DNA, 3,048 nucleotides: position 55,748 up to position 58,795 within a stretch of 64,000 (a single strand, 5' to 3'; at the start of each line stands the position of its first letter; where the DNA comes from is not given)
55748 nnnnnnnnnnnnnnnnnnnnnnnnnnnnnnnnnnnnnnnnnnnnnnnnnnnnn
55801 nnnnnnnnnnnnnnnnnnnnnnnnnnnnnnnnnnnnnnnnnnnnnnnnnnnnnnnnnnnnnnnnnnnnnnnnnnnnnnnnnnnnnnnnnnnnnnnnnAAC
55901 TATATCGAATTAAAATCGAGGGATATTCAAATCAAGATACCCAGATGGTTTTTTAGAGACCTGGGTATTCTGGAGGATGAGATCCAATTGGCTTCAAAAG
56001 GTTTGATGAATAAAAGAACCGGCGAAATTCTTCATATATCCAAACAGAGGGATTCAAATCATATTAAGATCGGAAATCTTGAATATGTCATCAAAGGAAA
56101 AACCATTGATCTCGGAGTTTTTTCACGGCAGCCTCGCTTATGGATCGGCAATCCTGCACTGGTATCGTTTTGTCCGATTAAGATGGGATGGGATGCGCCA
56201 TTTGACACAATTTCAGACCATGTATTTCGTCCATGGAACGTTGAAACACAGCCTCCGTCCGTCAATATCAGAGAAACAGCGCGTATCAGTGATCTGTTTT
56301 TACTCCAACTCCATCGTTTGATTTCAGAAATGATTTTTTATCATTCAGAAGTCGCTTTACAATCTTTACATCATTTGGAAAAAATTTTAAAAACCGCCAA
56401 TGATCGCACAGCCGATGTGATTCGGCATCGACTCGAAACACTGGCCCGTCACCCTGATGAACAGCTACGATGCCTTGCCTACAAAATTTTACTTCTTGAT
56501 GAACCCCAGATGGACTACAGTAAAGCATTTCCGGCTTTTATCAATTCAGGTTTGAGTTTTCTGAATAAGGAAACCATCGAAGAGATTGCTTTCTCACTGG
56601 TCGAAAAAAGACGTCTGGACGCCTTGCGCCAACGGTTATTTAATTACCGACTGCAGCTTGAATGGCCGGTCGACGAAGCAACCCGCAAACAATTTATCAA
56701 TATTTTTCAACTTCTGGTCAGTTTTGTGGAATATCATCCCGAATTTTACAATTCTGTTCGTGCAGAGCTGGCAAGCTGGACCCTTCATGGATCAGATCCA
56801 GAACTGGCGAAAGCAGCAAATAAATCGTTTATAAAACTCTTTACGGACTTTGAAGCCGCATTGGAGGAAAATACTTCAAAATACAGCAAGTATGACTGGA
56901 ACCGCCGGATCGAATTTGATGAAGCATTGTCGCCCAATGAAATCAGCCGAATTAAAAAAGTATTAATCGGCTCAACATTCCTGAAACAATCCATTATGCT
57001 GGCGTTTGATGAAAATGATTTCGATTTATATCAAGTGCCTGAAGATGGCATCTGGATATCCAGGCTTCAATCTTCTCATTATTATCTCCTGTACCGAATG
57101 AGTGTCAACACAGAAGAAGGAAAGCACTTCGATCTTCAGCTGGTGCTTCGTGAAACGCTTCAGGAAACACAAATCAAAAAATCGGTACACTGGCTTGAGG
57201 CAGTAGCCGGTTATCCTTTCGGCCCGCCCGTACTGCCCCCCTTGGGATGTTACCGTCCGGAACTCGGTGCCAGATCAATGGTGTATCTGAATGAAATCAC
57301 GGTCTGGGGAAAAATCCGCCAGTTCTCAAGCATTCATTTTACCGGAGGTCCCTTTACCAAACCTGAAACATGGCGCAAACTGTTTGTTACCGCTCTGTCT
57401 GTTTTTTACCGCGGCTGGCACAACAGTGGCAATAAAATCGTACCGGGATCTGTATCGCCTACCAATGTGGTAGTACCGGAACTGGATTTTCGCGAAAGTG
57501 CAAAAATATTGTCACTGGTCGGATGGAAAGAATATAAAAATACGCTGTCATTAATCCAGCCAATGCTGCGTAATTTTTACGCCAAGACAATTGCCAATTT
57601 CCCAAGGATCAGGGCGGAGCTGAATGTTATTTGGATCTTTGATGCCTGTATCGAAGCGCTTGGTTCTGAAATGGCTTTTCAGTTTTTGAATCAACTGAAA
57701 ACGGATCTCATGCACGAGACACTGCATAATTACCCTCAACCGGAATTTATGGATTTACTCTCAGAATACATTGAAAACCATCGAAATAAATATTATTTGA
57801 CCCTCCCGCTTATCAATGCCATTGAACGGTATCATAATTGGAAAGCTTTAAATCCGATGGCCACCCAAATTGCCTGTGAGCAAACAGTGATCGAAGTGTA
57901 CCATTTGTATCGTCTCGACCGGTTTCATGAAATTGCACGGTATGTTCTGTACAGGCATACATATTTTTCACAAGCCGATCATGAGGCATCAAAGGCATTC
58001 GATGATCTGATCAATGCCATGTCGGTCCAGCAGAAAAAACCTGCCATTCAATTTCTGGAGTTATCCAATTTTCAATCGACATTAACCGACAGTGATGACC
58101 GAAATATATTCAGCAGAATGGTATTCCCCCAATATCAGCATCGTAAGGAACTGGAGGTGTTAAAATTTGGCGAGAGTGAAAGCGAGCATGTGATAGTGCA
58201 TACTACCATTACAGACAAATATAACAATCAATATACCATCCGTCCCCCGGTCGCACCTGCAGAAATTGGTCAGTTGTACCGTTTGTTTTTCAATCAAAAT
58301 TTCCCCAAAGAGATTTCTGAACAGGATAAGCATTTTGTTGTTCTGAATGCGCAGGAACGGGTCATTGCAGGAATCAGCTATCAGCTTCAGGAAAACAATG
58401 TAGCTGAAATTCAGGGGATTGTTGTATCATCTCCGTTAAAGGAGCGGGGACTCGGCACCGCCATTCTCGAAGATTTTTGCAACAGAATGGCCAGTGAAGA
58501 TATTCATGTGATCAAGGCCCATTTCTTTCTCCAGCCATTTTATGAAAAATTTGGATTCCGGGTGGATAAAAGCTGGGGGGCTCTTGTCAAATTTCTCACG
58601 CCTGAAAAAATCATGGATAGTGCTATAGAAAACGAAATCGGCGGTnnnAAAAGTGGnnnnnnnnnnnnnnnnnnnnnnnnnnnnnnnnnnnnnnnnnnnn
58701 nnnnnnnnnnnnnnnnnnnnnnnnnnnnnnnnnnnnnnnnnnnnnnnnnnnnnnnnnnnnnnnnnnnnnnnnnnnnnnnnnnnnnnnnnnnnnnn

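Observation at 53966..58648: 1560-aa fusion of an AMP-forming adenylation enzyme, a ~780-aa unknown region and a GNAT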

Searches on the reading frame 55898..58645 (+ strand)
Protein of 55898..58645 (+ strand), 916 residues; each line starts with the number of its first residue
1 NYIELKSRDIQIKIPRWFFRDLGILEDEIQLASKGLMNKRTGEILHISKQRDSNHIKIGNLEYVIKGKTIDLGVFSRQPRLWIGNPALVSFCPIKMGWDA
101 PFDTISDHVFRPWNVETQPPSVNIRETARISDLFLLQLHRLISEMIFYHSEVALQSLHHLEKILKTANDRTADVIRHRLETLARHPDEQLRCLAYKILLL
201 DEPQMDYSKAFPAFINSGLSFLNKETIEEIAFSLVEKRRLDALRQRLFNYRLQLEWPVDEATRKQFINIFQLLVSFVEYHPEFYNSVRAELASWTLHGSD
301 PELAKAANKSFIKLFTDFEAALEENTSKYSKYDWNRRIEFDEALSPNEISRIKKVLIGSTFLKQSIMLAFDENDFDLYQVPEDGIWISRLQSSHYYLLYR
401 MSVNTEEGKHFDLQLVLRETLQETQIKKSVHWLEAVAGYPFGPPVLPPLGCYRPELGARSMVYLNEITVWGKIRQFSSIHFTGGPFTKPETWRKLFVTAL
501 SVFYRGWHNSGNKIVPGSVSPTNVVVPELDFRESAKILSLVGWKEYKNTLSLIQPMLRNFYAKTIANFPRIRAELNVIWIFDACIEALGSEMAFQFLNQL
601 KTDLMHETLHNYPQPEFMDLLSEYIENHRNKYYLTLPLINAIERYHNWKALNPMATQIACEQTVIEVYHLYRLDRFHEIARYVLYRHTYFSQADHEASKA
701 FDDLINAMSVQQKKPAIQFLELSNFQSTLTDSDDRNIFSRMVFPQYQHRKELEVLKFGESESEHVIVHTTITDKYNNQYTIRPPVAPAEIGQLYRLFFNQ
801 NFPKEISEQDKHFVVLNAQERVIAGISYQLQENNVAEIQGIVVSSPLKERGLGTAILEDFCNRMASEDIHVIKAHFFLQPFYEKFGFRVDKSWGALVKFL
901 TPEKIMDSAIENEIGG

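Call 14: search_solved_structures(query=window:55898-58285:+, max_evalue=10)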
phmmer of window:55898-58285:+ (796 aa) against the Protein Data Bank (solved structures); distinct sequences matched with E-value up to 10: 0.

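Call 21: search_protein_representatives(protein=window:55913-58285:+)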
Query: 791 residues. Proteins with E-value up to 0.001 (for the whole library): 326; up to 1e-10: 256; up to 1e-30: 153. The best 150 are listed.
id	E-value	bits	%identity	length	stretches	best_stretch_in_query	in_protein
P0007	0.0e+00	1210.2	68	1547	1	4-791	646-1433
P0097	2.6e-236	803.1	48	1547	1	4-791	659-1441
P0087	1.8e-228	777.2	45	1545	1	4-790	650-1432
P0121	6.3e-227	772.1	44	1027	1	6-791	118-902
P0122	5.3e-226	769.0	45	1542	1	6-791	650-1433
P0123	2.5e-224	763.5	45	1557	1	6-791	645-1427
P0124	4.7e-220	749.4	44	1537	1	3-791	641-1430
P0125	1.3e-219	747.9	45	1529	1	4-791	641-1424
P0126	7.7e-219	745.3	44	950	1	3-791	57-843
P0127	5.6e-211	719.3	45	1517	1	5-791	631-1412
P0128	3.1e-210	716.9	44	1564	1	6-791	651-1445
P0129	4.0e-208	709.9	43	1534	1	6-791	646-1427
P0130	9.5e-208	708.7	42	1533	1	7-791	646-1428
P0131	2.5e-205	700.7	43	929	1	7-791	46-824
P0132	1.8e-202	691.2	42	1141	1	7-791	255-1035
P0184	3.4e-88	313.3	27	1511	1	5-791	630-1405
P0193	1.7e-67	244.9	27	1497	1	4-744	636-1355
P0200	2.1e-57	211.5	25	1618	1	3-791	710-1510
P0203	7.8e-57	209.6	25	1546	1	6-790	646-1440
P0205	2.1e-56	208.2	24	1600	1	4-791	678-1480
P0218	1.7e-42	162.2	24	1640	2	260-790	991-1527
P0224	9.7e-41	156.4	22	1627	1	4-791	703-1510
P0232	3.0e-38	148.2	23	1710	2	327-791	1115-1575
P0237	1.1e-36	143.0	22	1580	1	3-791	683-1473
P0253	1.7e-33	132.5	23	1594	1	7-791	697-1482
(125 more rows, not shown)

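Call 25: predict_structure(alignment_id=A1)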
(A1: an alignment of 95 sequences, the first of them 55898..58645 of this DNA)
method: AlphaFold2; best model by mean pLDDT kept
length: 916 residues; sequences in the alignment: 95
mean_pLDDT: 86.5   pTM: 0.80
mean pLDDT of the five models: 86.5, 85.9, 84.6, 83.1, 82.4
residues with pLDDT >= 90: 466; 70-90: 371; 50-70: 60; < 50: 19
segments of 3 or more residues with pLDDT < 50: 205-208, 904-916
pLDDT, mean of each block of 10 residues (from residue 1): 85 92 90 90 88 83 89 91 91 84 81 72 66 90 91 94 85 88 92 89 54 81 87 76 81 86 91 90 91 92 95 93 91 95 90 92 94 93 94 77 95 86 81 90 88 90 91 81 60 93 94 92 88 83 92 96 91 91 94 94 94 94 90 91 93 91 92 88 96 93 93 85 90 88 71 71 74 87 87 89 79 91 91 83 86 87 83 84 85 77 50 35
secondary structure, 60 per line:
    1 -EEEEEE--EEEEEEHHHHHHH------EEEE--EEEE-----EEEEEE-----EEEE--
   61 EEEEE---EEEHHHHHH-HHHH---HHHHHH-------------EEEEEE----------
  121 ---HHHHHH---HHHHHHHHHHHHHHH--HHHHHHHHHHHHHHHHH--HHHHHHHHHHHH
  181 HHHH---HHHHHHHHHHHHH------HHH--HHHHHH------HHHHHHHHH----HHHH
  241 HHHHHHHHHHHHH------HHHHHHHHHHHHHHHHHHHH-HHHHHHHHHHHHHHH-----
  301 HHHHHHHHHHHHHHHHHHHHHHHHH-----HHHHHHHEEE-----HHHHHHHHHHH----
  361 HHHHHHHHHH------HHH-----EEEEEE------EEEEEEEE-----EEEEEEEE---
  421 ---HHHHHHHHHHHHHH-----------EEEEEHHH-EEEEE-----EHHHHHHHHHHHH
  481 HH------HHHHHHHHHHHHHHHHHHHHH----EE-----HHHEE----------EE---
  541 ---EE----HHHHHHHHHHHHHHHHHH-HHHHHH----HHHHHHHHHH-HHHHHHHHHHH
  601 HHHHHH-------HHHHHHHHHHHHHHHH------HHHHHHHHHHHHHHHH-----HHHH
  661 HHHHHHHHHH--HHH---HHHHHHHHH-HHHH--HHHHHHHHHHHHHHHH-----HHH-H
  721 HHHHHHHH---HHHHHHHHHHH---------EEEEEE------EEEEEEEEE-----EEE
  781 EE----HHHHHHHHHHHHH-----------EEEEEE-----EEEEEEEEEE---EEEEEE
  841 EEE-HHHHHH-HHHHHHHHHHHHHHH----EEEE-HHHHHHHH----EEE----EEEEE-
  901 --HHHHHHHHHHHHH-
elements in order (helices of 4 or more, strands of 3 or more residues): E2-7 E10-15 H16-22 E29-32 E35-38 E44-49 E55-58 E61-65 E69-71 H72-77 H79-82 H86-91 E105-110 H124-129 H133-147 H150-166 H169-184 H188-200 H212-217 H224-232 H237-253 H260-279 H281-295 H301-325 H331-337 E338-340 H346-356 H361-370 E385-390 E397-404 E410-417 H424-437 E449-453 E458-462 H469-482 H489-509 H550-567 H569-574 H579-588 H590-606 H614-629 H636-651 H657-670 H679-687 H689-692 H695-710 H720-728 H732-742 E752-757 E764-772 E778-782 H787-799 E811-816 E822-831 E835-843 H845-850 H852-866 E871-874 H876-883 E888-890 E895-899 H903-915

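Call 28: fold_search(model_id=the predicted structure, library=pdb)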
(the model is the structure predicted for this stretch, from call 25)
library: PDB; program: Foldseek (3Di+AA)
matches with E <= 10: 1679; with E <= 0.001: 21
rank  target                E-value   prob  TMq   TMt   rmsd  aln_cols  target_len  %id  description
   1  9mhh_B                1.2e-04  1.00  0.20  0.21  18.3       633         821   11  PI3KC3-C1 in complex with RAB1A. VPS34 kinase domain active conformation (released 2025-02-12)
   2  2x6j_A                1.5e-04  1.00  0.23  0.33  14.4       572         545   10  THE CRYSTAL STRUCTURE OF THE DROSOPHILA CLASS III PI3-KINASE VPS34 IN COMPLEX WITH PIK-93 (released 2010-04-07)
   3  9e4v                  3.3e-04  1.00  0.21  0.32  15.8       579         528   11  The structure of human vacuolar protein sorting 34 catalytic domain bound to MES (released 2024-11-06)
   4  8rxr_B                3.3e-04  1.00  0.21  0.31  15.7       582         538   10  Crystal structure of VPS34 in complex with inhibitor SB02024 (released 2024-03-20)
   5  7rsp_A                4.7e-04  1.00  0.21  0.31  15.9       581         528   10  Structure of the VPS34 kinase domain with compound 14 (released 2021-11-24)
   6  4ph4                  4.7e-04  1.00  0.20  0.29  16.4       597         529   10  The crystal structure of Human VPS34 in complex with PIK-III (released 2014-10-29)
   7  6ykg                  4.9e-04  1.00  0.19  0.28  16.5       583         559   11  Structure-based exploration of selectivity for ATM inhibitors in Huntingtons disease (released 2021-04-14)
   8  7rsj                  6.1e-04  1.00  0.21  0.31  17.0       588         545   12  Structure of the VPS34 kinase domain with compound 14 (released 2021-11-24)
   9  3ls8_B                6.3e-04  1.00  0.22  0.33  15.3       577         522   11  Crystal structure of human PIK3C3 in complex with 3-[4-(4-Morpholinyl)thieno[3,2-d]pyrimidin-2-yl]-phenol (released 2010-03-23)
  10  5wbu_A                6.3e-04  1.00  0.19  0.17  17.5       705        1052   10  Crystal structure of mTOR(deltaN)-mLST8-PRAS40(alpha-helix & beta-strand) complex (released 2017-12-20)
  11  2qo9                  6.6e-04  1.00  0.16  0.42  10.8       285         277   10  Human EphA3 kinase and juxtamembrane region, phosphorylated, AMP-PNP bound (released 2007-08-21)
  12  9b9g_A                6.9e-04  0.99  0.20  0.12  19.5       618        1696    8  Structure of the PI4KA complex bound to Calcineurin (released 2024-09-11)
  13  3gy9                  7.5e-04  1.00  0.11  0.58   7.8       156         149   18  Crystal structure of putative acetyltransferase (YP_001815201.1) from EXIGUOBACTERIUM SP. 255-15 at 1.52 A resolution (released 2009-04-21)
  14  7ni4_A                7.5e-04  1.00  0.19  0.14  18.3       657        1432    9  Human ATM kinase domain with bound M4076 inhibitor (released 2021-09-01)
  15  9mhg_B                7.9e-04  1.00  0.21  0.23  19.0       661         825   10  Cryo EM reconstruction of PI3KC3-C1 in complex with Human RAB1A(Q70L), VPS34 kinase domain in the inactive conformatio (released 2025-02-12)
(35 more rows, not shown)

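Call 33: search_protein_families(library=pfam, proteins=[P0200, P0205, P0218, P0232, P0184, P0193], max_evalue=0.01)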
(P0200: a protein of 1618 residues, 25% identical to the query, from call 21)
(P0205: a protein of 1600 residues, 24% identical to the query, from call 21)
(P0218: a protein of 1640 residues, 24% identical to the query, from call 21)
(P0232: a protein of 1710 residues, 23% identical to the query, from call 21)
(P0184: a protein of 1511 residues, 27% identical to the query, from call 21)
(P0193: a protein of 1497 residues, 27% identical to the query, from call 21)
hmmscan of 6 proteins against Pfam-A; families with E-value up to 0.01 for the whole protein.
P0200 (1618 aa): 6 families
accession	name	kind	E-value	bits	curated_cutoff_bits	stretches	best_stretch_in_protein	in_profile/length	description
PF00501.34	AMP-binding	-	1.5e-67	228.5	29.9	1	167-541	8-384/384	AMP-binding enzyme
PF23562.2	AMP-binding_C_3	-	7.6e-13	49.4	20.8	1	583-702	7-122/124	AMP-binding enzyme C-terminal domain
PF00583.31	Acetyltransf_1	-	7.5e-08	33.1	20.7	1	1514-1601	27-116/116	Acetyltransferase (GNAT) family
PF13508.13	Acetyltransf_7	-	2.3e-06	28.3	27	1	1523-1602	2-83/84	Acetyltransferase (GNAT) domain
PF13527.13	Acetyltransf_9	-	0.0071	16.8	25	0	1551-1602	74-125/127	Acetyltransferase (GNAT) domain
PF13673.13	Acetyltransf_10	-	0.0075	16.7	23.6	0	1519-1601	25-107/128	Acetyltransferase (GNAT) domain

P0205 (1600 aa): 6 families
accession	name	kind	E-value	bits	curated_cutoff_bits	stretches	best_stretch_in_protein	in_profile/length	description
PF00501.34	AMP-binding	-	3.8e-63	214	29.9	1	145-511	16-384/384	AMP-binding enzyme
PF23562.2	AMP-binding_C_3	-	3.5e-14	53.7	20.8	1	550-669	7-122/124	AMP-binding enzyme C-terminal domain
PF00583.31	Acetyltransf_1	-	2.5e-06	28.2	20.7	1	1489-1571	28-116/116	Acetyltransferase (GNAT) family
PF13508.13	Acetyltransf_7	-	6.4e-06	26.9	27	1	1493-1572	2-83/84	Acetyltransferase (GNAT) domain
PF13673.13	Acetyltransf_10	-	0.0046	17.4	23.6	0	1472-1558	8-92/128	Acetyltransferase (GNAT) domain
PF14542.12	Acetyltransf_CG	-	0.01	16.4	30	0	1500-1555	6-60/80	GCN5-related N-acetyl-transferase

P0218 (1640 aa): 8 families
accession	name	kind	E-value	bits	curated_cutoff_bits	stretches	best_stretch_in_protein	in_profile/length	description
PF00501.34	AMP-binding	-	7.5e-61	206.5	29.9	1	146-531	1-384/384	AMP-binding enzyme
PF23562.2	AMP-binding_C_3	-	3.6e-10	40.7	20.8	1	572-691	7-122/124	AMP-binding enzyme C-terminal domain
PF00583.31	Acetyltransf_1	-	4.7e-08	33.8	20.7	1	1537-1605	28-97/116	Acetyltransferase (GNAT) family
PF13508.13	Acetyltransf_7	-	8.6e-07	29.7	27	1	1541-1602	2-63/84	Acetyltransferase (GNAT) domain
PF14542.12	Acetyltransf_CG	-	1.4e-05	25.6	30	1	1544-1616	2-73/80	GCN5-related N-acetyl-transferase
PF13527.13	Acetyltransf_9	-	0.00014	22.3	25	1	1571-1619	76-124/127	Acetyltransferase (GNAT) domain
PF13673.13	Acetyltransf_10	-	0.0038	17.6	23.6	1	1534-1597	22-81/128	Acetyltransferase (GNAT) domain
PF02985.28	HEAT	-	0.0098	16.5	23.5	0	1022-1041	9-28/31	HEAT repeat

P0232 (1710 aa): 7 families
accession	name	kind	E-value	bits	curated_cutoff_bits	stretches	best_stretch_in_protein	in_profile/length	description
PF00501.34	AMP-binding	-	1.4e-52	179.2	29.9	1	174-556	1-383/384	AMP-binding enzyme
PF23562.2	AMP-binding_C_3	-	1.7e-11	45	20.8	1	597-729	6-122/124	AMP-binding enzyme C-terminal domain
PF00583.31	Acetyltransf_1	-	2.9e-08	34.4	20.7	1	1587-1666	30-108/116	Acetyltransferase (GNAT) family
PF13508.13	Acetyltransf_7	-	9.2e-06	26.4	27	1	1589-1669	2-83/84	Acetyltransferase (GNAT) domain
PF13646.12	HEAT_2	-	0.00031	21.4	27.7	0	881-946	4-62/88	HEAT repeats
PF13673.13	Acetyltransf_10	-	0.00048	20.6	23.6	1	1579-1656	20-93/128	Acetyltransferase (GNAT) domain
PF13527.13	Acetyltransf_9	-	0.0095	16.4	25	0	1622-1669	78-125/127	Acetyltransferase (GNAT) domain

P0184 (1511 aa): 5 families
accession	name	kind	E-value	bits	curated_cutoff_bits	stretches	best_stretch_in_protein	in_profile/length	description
PF00501.34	AMP-binding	-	2.1e-56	191.9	29.9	1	90-445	4-363/384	AMP-binding enzyme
PF23562.2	AMP-binding_C_3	-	1.3e-12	48.6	20.8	1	502-620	7-122/124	AMP-binding enzyme C-terminal domain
PF13673.13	Acetyltransf_10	-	1.8e-05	25.2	23.6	1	1414-1499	25-110/128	Acetyltransferase (GNAT) domain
PF00583.31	Acetyltransf_1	-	8.1e-05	23.3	20.7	1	1414-1496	28-116/116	Acetyltransferase (GNAT) family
PF13508.13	Acetyltransf_7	-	0.0001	23.1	27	1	1420-1497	4-83/84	Acetyltransferase (GNAT) domain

P0193 (1497 aa): 2 families
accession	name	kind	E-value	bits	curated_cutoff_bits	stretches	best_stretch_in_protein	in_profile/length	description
PF00501.34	AMP-binding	-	6.6e-48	163.9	29.9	1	97-462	1-372/384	AMP-binding enzyme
PF23562.2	AMP-binding_C_3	-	1.1e-08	36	20.8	1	512-628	7-123/124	AMP-binding enzyme C-terminal domain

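Call 60: list_cluster_members(proteins=[P0200, P0205, P0218, P0224, P0184, P0193, P0203, P0237, P0253, P0001])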
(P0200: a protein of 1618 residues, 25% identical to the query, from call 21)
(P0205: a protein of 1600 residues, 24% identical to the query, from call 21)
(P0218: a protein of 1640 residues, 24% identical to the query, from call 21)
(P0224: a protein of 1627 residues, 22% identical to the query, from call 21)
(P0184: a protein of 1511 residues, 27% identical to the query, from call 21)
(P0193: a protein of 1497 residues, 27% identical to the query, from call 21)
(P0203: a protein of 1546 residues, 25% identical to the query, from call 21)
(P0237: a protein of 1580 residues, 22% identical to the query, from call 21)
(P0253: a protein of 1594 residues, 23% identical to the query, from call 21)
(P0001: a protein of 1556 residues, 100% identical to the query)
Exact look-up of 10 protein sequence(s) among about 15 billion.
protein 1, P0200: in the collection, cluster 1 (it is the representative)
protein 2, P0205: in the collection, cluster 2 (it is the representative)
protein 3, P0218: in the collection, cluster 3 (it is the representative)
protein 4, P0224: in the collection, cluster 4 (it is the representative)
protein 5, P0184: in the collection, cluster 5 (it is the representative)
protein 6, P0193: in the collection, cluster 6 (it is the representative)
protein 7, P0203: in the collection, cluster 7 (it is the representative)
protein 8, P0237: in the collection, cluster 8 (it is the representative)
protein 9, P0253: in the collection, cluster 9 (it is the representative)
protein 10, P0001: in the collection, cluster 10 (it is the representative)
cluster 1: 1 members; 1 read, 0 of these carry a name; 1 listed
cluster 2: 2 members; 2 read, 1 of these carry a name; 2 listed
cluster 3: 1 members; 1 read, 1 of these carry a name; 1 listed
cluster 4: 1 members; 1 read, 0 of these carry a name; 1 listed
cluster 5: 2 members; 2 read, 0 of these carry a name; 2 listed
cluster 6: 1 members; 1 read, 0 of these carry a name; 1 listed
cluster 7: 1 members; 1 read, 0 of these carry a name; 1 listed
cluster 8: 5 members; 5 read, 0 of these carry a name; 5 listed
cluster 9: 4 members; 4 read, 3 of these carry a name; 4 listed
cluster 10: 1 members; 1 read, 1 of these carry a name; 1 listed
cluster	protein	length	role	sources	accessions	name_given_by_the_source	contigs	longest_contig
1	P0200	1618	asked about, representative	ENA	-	-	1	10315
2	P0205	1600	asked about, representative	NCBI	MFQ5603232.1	MAG: GNAT family N-acetyltransferase [bacterium]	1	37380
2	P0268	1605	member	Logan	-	-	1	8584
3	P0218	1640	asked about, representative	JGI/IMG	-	long-chain acyl-CoA synthetase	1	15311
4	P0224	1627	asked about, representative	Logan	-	-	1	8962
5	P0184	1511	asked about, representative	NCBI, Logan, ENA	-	-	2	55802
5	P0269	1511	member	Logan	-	-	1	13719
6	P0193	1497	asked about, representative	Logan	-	-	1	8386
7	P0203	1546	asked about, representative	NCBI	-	-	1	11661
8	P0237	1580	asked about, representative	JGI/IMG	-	-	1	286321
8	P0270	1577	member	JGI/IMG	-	-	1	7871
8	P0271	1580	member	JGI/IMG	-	-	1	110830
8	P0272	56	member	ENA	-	-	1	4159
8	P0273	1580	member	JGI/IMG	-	-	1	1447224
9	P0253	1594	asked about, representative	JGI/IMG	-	long-chain acyl-CoA synthetase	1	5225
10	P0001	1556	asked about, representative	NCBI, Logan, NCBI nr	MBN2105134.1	GNAT family N-acetyltransferase [bacterium]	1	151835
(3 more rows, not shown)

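Call 83: search_protein_families(library=ncbifam, proteins=[window:55898-58645:+], max_evalue=1)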
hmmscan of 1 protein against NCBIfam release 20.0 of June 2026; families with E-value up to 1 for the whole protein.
window:55898-58645:+ (916 aa): 6 families
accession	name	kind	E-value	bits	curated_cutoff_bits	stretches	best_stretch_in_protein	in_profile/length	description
NF005840.0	PRK07757.1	equivalog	1.2e-08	35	154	1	804-889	35-120/153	N-acetyltransferase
TIGR01575.1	rimI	equivalog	1.3e-05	25.4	86.4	1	800-889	21-114/132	ribosomal protein S18-alanine N-acetyltransferase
NF008964.0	PRK12308.1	equivalog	0.0059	15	657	1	805-890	497-582/624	argininosuccinate lyase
NF005921.0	PRK07922.1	equivalog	0.0087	15.7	180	1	811-888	46-124/170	amino-acid N-acetyltransferase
NF040501.1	resist_ArsN2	equivalog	0.036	13.7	125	1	804-888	17-102/133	arsenic resistance N-acetyltransferase ArsN2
NF007338.0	PRK09831.1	equivalog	0.14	12.2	146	1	841-891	81-128/150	GNAT family N-acetyltransferase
